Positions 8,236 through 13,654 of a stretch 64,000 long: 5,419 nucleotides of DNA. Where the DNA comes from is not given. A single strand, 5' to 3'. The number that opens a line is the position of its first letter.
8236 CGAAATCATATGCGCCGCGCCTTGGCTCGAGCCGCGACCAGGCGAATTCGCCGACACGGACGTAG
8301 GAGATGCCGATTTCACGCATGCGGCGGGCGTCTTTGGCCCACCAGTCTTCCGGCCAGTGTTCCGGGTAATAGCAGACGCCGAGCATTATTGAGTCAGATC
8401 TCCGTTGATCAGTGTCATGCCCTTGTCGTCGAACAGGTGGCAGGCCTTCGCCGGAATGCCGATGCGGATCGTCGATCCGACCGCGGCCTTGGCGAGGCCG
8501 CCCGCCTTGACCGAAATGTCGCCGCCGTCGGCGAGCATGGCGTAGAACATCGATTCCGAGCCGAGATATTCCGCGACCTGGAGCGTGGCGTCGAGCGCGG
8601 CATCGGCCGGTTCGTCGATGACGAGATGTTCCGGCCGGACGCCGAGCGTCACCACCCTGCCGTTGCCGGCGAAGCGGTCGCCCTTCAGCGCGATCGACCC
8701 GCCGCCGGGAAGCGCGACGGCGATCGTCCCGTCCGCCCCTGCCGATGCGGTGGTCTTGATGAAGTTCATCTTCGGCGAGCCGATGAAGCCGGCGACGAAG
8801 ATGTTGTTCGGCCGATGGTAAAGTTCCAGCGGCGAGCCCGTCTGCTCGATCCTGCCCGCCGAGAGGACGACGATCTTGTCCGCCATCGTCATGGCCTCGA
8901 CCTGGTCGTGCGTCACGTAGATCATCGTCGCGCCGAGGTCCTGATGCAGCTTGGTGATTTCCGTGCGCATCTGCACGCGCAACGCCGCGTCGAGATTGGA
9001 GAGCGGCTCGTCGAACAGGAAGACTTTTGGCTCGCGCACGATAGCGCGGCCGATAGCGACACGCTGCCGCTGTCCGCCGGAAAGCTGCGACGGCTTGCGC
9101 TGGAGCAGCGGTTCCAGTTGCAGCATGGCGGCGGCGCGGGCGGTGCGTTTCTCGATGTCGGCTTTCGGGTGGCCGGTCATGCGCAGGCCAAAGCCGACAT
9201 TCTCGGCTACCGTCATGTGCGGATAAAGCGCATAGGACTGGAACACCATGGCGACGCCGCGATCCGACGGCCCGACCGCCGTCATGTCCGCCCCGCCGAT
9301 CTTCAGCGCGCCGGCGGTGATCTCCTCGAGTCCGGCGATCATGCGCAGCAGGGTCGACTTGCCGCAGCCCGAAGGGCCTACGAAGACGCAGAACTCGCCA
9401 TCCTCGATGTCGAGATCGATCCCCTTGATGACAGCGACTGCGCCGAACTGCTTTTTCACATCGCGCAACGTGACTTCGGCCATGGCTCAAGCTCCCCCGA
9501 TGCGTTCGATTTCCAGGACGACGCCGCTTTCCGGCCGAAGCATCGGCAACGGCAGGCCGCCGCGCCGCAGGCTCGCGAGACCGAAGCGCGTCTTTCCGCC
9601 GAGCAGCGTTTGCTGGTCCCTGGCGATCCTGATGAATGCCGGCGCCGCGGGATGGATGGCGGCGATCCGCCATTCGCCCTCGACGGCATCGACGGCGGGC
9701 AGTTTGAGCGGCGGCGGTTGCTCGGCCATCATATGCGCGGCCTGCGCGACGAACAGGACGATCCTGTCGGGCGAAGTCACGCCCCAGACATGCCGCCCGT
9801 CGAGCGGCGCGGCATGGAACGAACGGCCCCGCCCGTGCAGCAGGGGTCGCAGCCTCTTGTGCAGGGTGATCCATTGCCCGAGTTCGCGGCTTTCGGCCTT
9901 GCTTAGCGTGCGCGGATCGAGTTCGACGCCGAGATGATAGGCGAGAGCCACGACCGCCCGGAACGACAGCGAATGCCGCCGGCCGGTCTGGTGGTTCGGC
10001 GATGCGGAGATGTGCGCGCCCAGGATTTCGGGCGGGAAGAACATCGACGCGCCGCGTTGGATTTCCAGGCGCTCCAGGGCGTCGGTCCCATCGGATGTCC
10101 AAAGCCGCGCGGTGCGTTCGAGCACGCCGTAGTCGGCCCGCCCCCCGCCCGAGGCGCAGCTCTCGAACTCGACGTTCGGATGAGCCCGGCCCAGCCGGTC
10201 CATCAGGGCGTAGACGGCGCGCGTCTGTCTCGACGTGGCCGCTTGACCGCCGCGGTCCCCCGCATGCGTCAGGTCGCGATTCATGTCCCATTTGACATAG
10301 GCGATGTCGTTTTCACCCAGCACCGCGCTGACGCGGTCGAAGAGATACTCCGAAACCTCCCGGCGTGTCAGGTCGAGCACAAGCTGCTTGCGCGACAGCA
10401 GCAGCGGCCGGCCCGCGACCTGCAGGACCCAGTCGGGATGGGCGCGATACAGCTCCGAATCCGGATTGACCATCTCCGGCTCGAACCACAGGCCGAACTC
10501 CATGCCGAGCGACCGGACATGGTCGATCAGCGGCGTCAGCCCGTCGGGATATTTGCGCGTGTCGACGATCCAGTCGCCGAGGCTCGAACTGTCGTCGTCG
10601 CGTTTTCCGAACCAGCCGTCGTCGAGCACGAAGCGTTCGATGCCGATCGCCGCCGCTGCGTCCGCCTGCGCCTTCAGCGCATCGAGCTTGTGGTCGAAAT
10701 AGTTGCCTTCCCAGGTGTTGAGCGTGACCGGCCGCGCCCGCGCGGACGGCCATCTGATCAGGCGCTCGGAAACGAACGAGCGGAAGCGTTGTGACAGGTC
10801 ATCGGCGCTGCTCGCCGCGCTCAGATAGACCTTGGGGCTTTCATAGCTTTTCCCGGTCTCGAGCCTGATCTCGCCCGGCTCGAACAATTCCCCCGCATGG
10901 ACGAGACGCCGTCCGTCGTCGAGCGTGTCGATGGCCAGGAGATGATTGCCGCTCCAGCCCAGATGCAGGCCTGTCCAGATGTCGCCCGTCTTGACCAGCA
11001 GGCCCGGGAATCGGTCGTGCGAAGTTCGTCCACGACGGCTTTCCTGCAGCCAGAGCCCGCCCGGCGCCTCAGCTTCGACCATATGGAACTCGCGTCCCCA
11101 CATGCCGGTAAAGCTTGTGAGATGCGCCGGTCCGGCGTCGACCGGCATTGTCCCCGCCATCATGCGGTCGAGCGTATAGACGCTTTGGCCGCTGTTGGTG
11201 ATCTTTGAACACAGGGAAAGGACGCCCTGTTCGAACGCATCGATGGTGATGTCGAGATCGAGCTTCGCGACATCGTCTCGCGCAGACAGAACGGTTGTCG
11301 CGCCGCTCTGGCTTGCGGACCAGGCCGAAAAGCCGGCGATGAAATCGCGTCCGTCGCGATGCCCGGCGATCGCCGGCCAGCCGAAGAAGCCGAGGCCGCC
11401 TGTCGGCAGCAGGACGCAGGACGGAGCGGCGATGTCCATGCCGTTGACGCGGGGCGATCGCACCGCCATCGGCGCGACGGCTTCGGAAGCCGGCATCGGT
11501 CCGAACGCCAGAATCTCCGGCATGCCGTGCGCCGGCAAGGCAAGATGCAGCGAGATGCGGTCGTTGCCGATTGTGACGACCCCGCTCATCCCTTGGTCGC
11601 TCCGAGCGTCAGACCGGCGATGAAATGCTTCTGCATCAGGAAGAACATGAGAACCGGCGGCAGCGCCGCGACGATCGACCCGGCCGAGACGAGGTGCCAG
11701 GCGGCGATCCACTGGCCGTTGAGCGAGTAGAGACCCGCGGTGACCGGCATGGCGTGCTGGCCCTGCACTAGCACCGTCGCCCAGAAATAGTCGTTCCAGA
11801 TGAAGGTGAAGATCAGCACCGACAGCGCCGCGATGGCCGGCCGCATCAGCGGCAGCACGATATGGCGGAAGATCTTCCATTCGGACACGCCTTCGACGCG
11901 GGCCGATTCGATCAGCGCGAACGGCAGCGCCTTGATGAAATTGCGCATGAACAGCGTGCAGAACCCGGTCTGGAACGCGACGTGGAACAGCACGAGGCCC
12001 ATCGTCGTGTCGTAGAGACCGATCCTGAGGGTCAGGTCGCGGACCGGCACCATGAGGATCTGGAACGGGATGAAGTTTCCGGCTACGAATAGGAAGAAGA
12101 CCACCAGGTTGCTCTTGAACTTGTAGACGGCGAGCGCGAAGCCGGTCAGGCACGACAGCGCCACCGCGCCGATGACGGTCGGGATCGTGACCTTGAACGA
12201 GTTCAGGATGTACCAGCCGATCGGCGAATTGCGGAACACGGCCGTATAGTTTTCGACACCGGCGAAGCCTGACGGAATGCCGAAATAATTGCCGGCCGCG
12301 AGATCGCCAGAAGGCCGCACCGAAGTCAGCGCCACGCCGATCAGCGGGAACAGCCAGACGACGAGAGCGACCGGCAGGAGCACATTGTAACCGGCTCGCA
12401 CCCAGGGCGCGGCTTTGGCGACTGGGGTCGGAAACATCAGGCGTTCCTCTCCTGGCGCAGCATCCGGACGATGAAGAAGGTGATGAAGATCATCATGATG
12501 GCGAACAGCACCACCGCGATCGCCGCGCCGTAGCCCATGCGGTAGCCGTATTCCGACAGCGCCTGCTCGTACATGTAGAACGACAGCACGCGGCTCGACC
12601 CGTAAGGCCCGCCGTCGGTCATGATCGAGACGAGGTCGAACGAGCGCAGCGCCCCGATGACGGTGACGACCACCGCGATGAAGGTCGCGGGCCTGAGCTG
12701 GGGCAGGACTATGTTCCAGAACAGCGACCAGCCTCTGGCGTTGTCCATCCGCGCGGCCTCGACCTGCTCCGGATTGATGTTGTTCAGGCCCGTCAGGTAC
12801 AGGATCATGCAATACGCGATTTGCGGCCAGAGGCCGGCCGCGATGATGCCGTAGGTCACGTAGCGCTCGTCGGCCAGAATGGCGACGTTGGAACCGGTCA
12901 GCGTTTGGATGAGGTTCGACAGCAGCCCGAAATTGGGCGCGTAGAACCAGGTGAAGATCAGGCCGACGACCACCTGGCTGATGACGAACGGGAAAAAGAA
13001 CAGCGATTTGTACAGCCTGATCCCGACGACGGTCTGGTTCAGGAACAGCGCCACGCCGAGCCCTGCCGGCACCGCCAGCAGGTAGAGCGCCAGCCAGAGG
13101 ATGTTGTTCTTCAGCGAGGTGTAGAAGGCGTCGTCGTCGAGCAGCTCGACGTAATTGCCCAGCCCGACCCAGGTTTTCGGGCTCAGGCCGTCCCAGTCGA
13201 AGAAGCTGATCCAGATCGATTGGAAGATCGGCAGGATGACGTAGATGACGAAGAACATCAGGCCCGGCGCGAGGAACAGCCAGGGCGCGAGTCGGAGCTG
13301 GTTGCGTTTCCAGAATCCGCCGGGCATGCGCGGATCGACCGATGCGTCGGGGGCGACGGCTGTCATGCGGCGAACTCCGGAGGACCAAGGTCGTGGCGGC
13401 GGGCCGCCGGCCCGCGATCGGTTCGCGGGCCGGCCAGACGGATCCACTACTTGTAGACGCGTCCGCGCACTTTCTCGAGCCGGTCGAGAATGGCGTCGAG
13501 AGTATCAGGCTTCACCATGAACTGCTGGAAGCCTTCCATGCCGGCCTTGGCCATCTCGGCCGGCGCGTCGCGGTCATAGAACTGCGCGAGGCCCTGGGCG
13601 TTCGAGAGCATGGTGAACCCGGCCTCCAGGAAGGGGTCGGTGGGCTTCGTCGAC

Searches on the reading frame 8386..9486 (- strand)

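Call 54: search_protein_families(library=pfam, proteins=[window:8386-9486:-], max_evalue=0.0001)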
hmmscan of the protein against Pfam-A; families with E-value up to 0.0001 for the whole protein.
window:8386-9486:- (366 aa): 3 families
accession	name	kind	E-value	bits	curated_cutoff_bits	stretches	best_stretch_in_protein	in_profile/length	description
PF00005.33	ABC_tran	-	4.2e-34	118.5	25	1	21-162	2-136/137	ABC transporter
PF08402.16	TOBE_2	-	6.4e-13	49.1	21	1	281-352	1-76/76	TOBE domain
PF17912.7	OB_MalK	-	1.2e-10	42.6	27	1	236-288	1-53/53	MalK OB fold domain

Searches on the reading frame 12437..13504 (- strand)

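Call 11: search_protein_families(library=pfam, proteins=[window:12437-13504:-], max_evalue=0.0001)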
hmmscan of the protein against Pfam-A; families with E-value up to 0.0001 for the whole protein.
window:12437-13504:- (355 aa): 1 family
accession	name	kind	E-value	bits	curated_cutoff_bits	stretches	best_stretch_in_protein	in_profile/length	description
PF00528.27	BPD_transp_1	-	5.3e-18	65.8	26.4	1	159-351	3-180/184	Binding-protein-dependent transport system inner membrane component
